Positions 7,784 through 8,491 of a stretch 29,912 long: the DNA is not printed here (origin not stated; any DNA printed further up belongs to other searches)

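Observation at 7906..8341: CpG-depleted, AGA-using foreign gene inserted exactly between the small and large terminase genes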

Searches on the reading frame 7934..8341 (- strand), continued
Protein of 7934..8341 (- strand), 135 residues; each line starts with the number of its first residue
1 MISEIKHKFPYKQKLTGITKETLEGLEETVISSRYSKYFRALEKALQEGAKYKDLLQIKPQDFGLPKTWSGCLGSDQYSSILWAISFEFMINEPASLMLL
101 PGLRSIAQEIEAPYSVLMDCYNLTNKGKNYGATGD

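Call 51: predict_structure(alignment_id=A3)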
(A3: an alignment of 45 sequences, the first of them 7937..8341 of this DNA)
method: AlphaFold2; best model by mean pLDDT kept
length: 135 residues; sequences in the alignment: 45
mean_pLDDT: 81.1   pTM: 0.73
mean pLDDT of the five models: 81.1, 80.6, 80.4, 80.0, 79.3
residues with pLDDT >= 90: 72; 70-90: 29; 50-70: 12; < 50: 22
segments of 3 or more residues with pLDDT < 50: 1-15, 129-135
pLDDT, mean of each block of 10 residues (from residue 1): 42 54 82 96 98 98 94 91 94 71 92 95 66 42
secondary structure, 60 per line:
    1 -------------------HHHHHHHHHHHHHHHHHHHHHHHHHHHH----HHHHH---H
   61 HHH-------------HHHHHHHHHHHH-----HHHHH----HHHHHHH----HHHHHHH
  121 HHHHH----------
elements in order: H20-47 H52-56 H60-63 H77-88 H94-98 H103-109 H114-125

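Call 54: fold_search(model_id=the predicted structure, library=pdb)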
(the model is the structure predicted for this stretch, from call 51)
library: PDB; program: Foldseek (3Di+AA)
matches with E <= 10: 109; with E <= 0.001: 0
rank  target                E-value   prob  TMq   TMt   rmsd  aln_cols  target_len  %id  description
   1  9a50_A                7.3e-01  0.18  0.26  0.15  15.1       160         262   16  Integrative model of RPSB-RPOC by crosslinking MS and deep learning (released 2024-09-18)
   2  7wj7_A                1.4e+00  0.18  0.22  0.14   8.9        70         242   10  Crystal Structure of the Kinase Domain with Adenosine of a Class III Lanthipeptide Synthetase CurKC (released 2022-11-09)
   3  5j43_B                1.7e+00  0.06  0.17  0.21  11.9       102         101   16  CdiA-CT from uropathogenic Escherichia coli in complex with CysK (released 2016-07-27)
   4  7wj6_A                2.2e+00  0.14  0.22  0.14   8.9        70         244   10  Crystal Structure of the Kinase Domain of a Class III Lanthipeptide Synthetase CurKC (released 2022-11-09)
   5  9csk_C                2.6e+00  0.08  0.24  0.16   9.1       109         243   11  Crystal structure of CDK4 cyclin D1 in complex with atirmociclib (released 2025-03-26)
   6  9n9j_J                3.0e+00  0.03  0.16  0.15  18.4       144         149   13  Structure of a GRP94 folding intermediate engaged with a CCDC134- and FKBP11-bound secretory translocon (released 2025-11-19)
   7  6uu9_FFF              3.7e+00  0.06  0.22  0.12  14.2       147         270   13  E. coli mutant sigma-S transcription initiation complex with an 8-nt RNA ("Fresh" mutant crystal soaked with GTP, UT (released 2020-08-26)
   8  7r3w_B                3.9e+00  0.12  0.35  0.20   6.1       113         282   15  Crystal structure of the albicidin resistance protein STM3175 from Salmonella typhimurium (released 2022-09-28)
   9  2xxa_C                3.9e+00  0.10  0.31  0.12  15.5       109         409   18  The Crystal Structure of the Signal Recognition Particle (SRP) in Complex with its Receptor(SR) (released 2011-03-02)
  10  5lns_A                3.9e+00  0.09  0.24  0.13   9.5        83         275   13  Crystal structure of Arabidopsis thaliana Pdx1-R5P complex (released 2017-01-18)
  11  7eg8_R                3.9e+00  0.06  0.21  0.13  14.8       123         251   10  TFIID-based core PIC on PUMA promoter (released 2021-05-05)
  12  5ipl_F                3.9e+00  0.05  0.21  0.11  15.1       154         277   14  SigmaS-transcription initiation complex with 4-nt nascent RNA (released 2016-03-30)
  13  1cd9_C                3.9e+00  0.03  0.20  0.17  14.5       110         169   18  2:2 COMPLEX OF G-CSF WITH ITS RECEPTOR (released 2000-03-08)
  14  3m6j_D                3.9e+00  0.03  0.17  0.17  12.6       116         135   17  Crystal structure of unknown function protein from Leptospirillum rubarum (released 2010-03-31)
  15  8s2x_A                4.4e+00  0.08  0.24  0.14   9.5        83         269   13  SSX structure of Arabidopsis thaliana Pdx1.3 grown in microfluidic droplets (released 2024-02-28)
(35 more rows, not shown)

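Call 58: fold_search(model_id=the predicted structure, library=viral)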
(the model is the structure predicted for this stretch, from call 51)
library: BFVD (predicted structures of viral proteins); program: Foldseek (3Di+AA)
matches with E <= 10: 286; with E <= 0.001: 0
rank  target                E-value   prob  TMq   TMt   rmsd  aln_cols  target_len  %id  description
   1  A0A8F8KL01            6.1e-01  0.20  0.29  0.28  17.8       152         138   18  Uncharacterized protein [Clandestinovirus]
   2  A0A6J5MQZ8            8.1e-01  0.25  0.25  0.20  14.2       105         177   14  Chromosomal replication initiator, DnaA C-terminal [uncultured Caudovirales phage]
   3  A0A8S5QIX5            9.5e-01  0.14  0.25  0.25  17.6       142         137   13  DNA polymerase [Siphoviridae sp. ctiOl67]
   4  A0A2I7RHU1            1.0e+00  0.13  0.25  0.25  21.6       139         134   14  (no name in the UniProt tables at hand)
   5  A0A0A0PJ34            1.0e+00  0.11  0.23  0.16  18.6       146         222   15  Uncharacterized protein [Bacillus phage Bp8p-T]
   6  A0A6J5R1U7            1.1e+00  0.18  0.27  0.29  10.1       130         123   12  Uncharacterized protein [uncultured Caudovirales phage]
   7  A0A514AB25            1.1e+00  0.12  0.25  0.21  14.2       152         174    7  (no name in the UniProt tables at hand)
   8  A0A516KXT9            1.2e+00  0.15  0.24  0.22  14.2       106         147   15  (no name in the UniProt tables at hand)
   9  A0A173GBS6            1.3e+00  0.11  0.24  0.17  14.1       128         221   12  Helix-turn-helix DNA binding domain protein [Bacillus phage SalinJah]
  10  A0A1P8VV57            1.4e+00  0.18  0.29  0.32  15.2       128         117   10  (no name in the UniProt tables at hand)
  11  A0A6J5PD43            1.4e+00  0.13  0.23  0.30  10.6       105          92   11  Uncharacterized protein [uncultured Caudovirales phage]
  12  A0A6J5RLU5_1          1.5e+00  0.11  0.26  0.05  19.6       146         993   12  Uncharacterized protein [uncultured Caudovirales phage]
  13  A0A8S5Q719            1.5e+00  0.11  0.30  0.04  24.3       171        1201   16  Uncharacterized protein [Myoviridae sp. ctTRu92]
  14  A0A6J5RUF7            1.6e+00  0.15  0.29  0.18   8.9       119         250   10  Uncharacterized protein [uncultured Caudovirales phage]
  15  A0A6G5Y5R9            1.6e+00  0.13  0.26  0.27   9.3       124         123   14  (no name in the UniProt tables at hand)
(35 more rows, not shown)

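Call 63: search_protein_families(library=ncbifam, proteins=[L002:667-1251:+, L002:1232-1678:+, L002:1706-1906:+, L002:1899-2807:+, L002:2800-3870:+, L002:5524-6087:+, L002:4386-5327:+, L002:6111-8639:+], max_evalue=0.1)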
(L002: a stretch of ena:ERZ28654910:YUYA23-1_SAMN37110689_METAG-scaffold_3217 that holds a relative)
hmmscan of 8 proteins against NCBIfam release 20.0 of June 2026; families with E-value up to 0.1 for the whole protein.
L002:667-1251:+ (194 aa): 0 families

L002:1232-1678:+ (148 aa): 4 families
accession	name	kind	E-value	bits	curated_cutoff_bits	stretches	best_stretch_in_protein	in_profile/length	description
TIGR00721.1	tfx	subfamily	0.0012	18.8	60.25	1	5-40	9-44/137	Tfx family DNA-binding protein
TIGR00032.1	argG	equivalog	0.002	17.5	268.2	1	22-98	45-121/394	argininosuccinate synthase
NF008971.0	PRK12319.1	equivalog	0.013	15.1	406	0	20-62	208-251/256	acetyl-CoA carboxylase carboxyl transferase subunit alpha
NF003055.0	PRK03975.1-2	equivalog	0.052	13.3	122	0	5-46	12-53/140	putative transcriptional regulator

L002:1706-1906:+ (66 aa): 0 families

L002:1899-2807:+ (302 aa): 0 families

L002:2800-3870:+ (356 aa): 0 families

L002:5524-6087:+ (187 aa): 0 families

L002:4386-5327:+ (313 aa): 12 families
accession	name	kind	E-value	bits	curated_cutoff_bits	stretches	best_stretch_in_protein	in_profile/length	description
NF040815.2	recomb_XerA_Arch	equivalog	1.1e-43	149.7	220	1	38-299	18-259/263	site-specific tyrosine recombinase/integron integrase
NF001399.0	PRK00283.1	subfamily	2.6e-38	131.9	279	1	16-298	6-287/300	tyrosine recombinase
TIGR02225.1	recomb_XerD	equivalog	8.1e-37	127.1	329.6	1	27-297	8-277/290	site-specific tyrosine recombinase XerD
TIGR02224.1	recomb_XerC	equivalog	2.6e-36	125.5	335.15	1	39-294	20-277/295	tyrosine recombinase XerC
NF003462.0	PRK05084.1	equivalog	2.1e-24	86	267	1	132-300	186-350/360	tyrosine recombinase XerS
NF002331.0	PRK01287.1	subfamily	2.8e-22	79.2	371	1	13-293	20-311/365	site-specific tyrosine recombinase XerC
TIGR02249.1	integrase_gron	subfamily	2.1e-13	50.3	265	2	242-298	249-304/315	integron integrase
NF040693.1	recomb_GmtY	equivalog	8.3e-09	35.2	340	1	203-296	338-434/441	gamma-mobile-trio recombinase GmtY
NF011946.0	PRK15417.1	equivalog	2.9e-06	26.7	435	1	246-295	268-316/337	integron integrase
NF007370.0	PRK09870.1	subfamily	1.5e-05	24.7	221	1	138-294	29-179/200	tyrosine-type DNA invertase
NF002685.0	PRK02436.1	equivalog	0.0021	17.9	178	1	21-170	3-141/245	site-specific tyrosine recombinase XerD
NF007371.0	PRK09871.1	subfamily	0.042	13.4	222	0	134-294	19-174/198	tyrosine-type DNA invertase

L002:6111-8639:+ (842 aa): 16 families
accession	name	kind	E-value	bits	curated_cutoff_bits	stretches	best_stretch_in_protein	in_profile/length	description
TIGR00665.1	DnaB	equivalog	4.6e-19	68.5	385.25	1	444-771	72-387/435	replicative DNA helicase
NF004384.0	PRK05748.1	equivalog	9.1e-13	47.6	525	2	684-768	308-393/452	replicative DNA helicase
NF006306.0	PRK08506.1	equivalog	1.7e-12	46.7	596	1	428-770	48-382/472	replicative DNA helicase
TIGR03600.1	phage_DnaB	exception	1.9e-12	46.9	498.65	1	478-772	101-386/421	phage replicative helicase, DnaB family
NF005852.0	PRK07773.1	equivalog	7.6e-10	37.7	780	1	503-800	154-433/886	replicative DNA helicase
NF040583.1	dnaB_SPI-7_type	exception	2.1e-09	37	655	2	694-764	313-381/434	SPI-7-type island replicative DNA helicase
NF005945.0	PRK08006.1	equivalog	5.2e-08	32.1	898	2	689-773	336-419/471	replicative DNA helicase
NF005369.0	PRK06904.1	equivalog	9.7e-08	31.1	809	1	565-772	227-418/474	replicative DNA helicase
NF006458.0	PRK08840.1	equivalog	1.2e-07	30.8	884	1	551-772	207-411/464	replicative DNA helicase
NF006606.0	PRK09165.1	equivalog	2.2e-07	29.9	540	1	683-764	335-417/497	replicative DNA helicase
NF006443.0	PRK08760.1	equivalog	1.4e-06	26.9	741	1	665-773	314-422/476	replicative DNA helicase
NF004109.0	PRK05595.1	equivalog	2.1e-05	23.4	737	1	694-768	316-389/444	replicative DNA helicase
NF005424.0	PRK07004.1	equivalog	0.00011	20.9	834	1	689-772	324-406/460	replicative DNA helicase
NF004967.0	PRK06321.1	equivalog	0.00017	20.6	751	1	689-768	336-417/472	replicative DNA helicase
NF004629.0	PRK05973.1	equivalog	0.016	14.2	156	1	558-623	61-122/237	DNA helicase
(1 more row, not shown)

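Call 64: search_protein_families(library=padloc, proteins=[L002:667-1251:+, L002:1232-1678:+, L002:1706-1906:+, L002:1899-2807:+, L002:2800-3870:+, L002:5524-6087:+, window:7937-8341:-], max_evalue=0.1)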
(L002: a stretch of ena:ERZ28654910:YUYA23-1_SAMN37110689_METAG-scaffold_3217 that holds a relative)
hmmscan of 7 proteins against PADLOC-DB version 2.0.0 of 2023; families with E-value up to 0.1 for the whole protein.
L002:667-1251:+ (194 aa): 0 families

L002:1232-1678:+ (148 aa): 0 families

L002:1706-1906:+ (66 aa): 0 families

L002:1899-2807:+ (302 aa): 0 families

L002:2800-3870:+ (356 aa): 0 families

L002:5524-6087:+ (187 aa): 0 families

window:7937-8341:- (135 aa): 0 families

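Call 66: search_protein_representatives(alignment_id=A1)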
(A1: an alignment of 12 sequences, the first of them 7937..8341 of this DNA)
Query: 12 sequences, 185 profile positions. Proteins with E-value up to 0.001 (for the whole library): 236; up to 1e-10: 182; up to 1e-30: 76. The best 150 are listed.
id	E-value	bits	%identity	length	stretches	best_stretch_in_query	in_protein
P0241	1.4e-86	305.2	-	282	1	5-185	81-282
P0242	2.0e-84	298.2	-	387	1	7-177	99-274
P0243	7.0e-83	293.1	-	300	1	1-179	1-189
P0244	1.3e-69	249.9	-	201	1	5-176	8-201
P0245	1.8e-68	246.1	-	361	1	7-172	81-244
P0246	4.4e-68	244.9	-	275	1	7-176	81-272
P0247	1.8e-66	239.6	-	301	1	3-177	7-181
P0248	9.0e-66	237.3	-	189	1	3-176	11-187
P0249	1.6e-64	233.3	-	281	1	1-174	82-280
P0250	2.7e-64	232.5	-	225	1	4-175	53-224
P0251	8.1e-63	227.7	-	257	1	7-175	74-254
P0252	8.7e-63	227.6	-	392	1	7-175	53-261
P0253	2.3e-60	219.7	-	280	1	7-175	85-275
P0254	4.6e-60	218.7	-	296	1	8-174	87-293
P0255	2.2e-59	216.5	-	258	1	6-175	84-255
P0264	1.4e-52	194.4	-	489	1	8-176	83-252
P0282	6.5e-43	162.8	-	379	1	5-179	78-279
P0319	1.0e-29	119.8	-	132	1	81-175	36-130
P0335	8.4e-24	100.5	-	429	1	3-171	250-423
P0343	2.7e-22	95.6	-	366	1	12-172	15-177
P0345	6.7e-22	94.3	-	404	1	8-176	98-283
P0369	3.0e-17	79.2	-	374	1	9-170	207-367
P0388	6.5e-15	71.5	-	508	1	9-173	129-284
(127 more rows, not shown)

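Call 67: search_protein_families(library=pfam, proteins=[P0242, P0245, P0252, P0264, P0335, P0345, P0388, P0369, P0282, P0343], max_evalue=0.01)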
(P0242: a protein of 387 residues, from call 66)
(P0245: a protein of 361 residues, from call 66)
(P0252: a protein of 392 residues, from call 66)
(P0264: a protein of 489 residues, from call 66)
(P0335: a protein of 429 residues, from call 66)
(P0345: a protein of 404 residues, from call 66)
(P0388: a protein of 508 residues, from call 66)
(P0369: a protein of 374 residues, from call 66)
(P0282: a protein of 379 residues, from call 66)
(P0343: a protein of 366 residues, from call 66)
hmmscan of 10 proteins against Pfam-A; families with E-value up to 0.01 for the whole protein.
P0242 (387 aa): 1 family
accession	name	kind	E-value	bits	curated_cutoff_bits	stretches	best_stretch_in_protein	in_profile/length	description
PF02486.25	Rep_trans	-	0.0032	17.5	29.6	1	70-129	99-158/201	Replication initiation factor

P0245 (361 aa): 0 families

P0252 (392 aa): 0 families

P0264 (489 aa): 0 families

P0335 (429 aa): 0 families

P0345 (404 aa): 0 families

P0388 (508 aa): 0 families

P0369 (374 aa): 0 families

P0282 (379 aa): 0 families

P0343 (366 aa): 0 families

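Call 69: search_solved_structures(query=A4, max_evalue=10)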
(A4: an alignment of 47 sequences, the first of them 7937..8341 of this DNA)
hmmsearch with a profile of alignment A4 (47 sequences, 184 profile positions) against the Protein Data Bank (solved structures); distinct sequences matched with E-value up to 10: 3.
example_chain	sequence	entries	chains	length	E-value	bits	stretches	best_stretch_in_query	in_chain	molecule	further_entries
4fth_A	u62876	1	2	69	0.1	15.5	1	61-101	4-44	Transcriptional regulator (NtrC family)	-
4twb_A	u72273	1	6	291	0.14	15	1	136-173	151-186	Ribose-phosphate pyrophosphokinase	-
3e7l_A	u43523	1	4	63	0.2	14.5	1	65-101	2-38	Transcriptional regulator (NtrC family)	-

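Call 70: find_homologous_proteins(query=L005:2085-2528:+, max_evalue=0.001)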
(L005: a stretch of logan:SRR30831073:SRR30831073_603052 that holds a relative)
Query L005:2085-2528:+ (148 aa): 1877 proteins with E <= 0.001 among 1946 candidates; the best 120 are listed.
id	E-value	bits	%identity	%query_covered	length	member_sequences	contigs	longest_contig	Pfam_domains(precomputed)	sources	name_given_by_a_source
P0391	4.6e-80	284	96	100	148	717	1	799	-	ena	-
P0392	3.8e-78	278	95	100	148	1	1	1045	-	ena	-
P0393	5.4e-78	278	93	100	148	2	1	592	-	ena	-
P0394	8.8e-78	277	94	98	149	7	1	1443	-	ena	-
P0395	1.0e-77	277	94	100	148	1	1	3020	-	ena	-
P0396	1.2e-77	277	93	100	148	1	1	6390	-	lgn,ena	-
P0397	2.6e-77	275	93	100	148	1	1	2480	-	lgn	-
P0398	3.0e-77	275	90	100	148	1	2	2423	-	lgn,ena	-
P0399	6.5e-77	274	93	100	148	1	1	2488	-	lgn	-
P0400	6.8e-77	274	91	100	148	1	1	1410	-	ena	-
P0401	7.0e-77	274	92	100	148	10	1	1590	-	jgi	-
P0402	8.8e-77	274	93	100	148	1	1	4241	-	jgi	-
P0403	9.2e-77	274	93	100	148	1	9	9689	-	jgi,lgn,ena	-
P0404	9.7e-77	274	92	100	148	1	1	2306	-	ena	-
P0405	1.3e-76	273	93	100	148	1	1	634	-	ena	-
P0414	2.6e-76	272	93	100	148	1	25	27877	-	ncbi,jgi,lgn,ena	jgi:hypothetical protein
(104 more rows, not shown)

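Call 71: find_encoding_contigs(protein=P0414, flank=10000, max_places=5)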
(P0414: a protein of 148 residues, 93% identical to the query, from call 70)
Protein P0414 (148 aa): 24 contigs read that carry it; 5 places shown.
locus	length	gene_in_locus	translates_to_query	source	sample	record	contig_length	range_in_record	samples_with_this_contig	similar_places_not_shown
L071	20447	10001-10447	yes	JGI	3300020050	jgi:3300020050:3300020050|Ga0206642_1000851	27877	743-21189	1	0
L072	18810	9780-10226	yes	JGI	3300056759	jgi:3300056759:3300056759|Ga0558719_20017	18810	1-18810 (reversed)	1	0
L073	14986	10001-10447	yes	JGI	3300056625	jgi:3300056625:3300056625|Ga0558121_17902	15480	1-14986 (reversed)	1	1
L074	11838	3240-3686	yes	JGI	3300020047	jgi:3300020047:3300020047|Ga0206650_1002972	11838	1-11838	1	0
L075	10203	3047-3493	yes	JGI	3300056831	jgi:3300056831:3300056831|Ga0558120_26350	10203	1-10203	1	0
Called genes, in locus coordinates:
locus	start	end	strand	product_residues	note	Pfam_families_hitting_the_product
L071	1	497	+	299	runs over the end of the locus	-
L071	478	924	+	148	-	-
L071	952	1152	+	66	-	-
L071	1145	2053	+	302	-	-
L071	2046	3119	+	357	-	-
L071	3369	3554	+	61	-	-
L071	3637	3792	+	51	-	-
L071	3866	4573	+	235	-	PF00589:Phage_integrase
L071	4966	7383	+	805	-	PF08275:DNAG_N, PF13155:Toprim_2, PF13662:Toprim_4 (faint), PF03796:DnaB_C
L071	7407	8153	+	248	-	PF00142:Fer4_NifH (faint), PF01656:CbiA, PF02374:ArsA_ATPase, PF06564:CBP_BcsQ, PF09140:MipZ, PF10609:ParA, PF13614:AAA_31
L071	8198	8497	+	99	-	-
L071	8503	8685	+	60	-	PF12728:HTH_17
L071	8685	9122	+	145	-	PF02945:Endonuclease_7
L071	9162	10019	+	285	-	-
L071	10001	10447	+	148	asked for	-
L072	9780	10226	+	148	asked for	-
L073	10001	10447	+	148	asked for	-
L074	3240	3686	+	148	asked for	-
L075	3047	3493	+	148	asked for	-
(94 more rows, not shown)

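Call 74: search_dna_similar(query=L005:2085-2528:+, collection=phages, mode=protein, max_rows=15, max_evalue=0.01)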
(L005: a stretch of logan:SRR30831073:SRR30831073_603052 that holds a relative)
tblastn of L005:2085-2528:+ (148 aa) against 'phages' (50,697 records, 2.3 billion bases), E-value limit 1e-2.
No match.
